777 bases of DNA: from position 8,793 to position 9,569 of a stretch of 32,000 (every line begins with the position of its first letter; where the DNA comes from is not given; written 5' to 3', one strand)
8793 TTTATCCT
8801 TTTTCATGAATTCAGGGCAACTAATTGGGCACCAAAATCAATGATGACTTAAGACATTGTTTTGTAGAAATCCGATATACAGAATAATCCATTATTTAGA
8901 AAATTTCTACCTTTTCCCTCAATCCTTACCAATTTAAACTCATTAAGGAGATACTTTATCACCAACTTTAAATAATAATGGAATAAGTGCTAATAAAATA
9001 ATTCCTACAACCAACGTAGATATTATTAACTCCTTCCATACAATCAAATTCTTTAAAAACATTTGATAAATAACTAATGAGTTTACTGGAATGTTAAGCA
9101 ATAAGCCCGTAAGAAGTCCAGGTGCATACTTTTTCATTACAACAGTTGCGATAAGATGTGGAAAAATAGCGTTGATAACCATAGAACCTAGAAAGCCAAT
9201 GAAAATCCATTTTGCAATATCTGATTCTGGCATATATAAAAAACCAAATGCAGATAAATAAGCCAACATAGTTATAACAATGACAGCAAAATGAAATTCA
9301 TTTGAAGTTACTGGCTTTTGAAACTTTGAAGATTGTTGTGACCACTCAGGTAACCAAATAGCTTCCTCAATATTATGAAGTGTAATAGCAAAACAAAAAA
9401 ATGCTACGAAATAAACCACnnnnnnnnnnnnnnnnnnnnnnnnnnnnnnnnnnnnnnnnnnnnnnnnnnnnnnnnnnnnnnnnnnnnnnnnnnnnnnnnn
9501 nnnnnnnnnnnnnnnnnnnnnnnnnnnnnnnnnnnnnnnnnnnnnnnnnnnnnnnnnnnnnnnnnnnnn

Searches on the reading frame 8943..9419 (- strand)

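Call 3: search_protein_families(library=pfam, proteins=[window:8943-9419:-], max_evalue=0.01)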
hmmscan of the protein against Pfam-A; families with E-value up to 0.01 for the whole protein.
window:8943-9419:- (158 aa): 1 family
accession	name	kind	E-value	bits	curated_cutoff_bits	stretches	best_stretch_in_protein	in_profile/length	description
PF13787.11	HXXEE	-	1.6e-21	77.6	25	1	7-114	2-112/114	Protein of unknown function with HXXEE motif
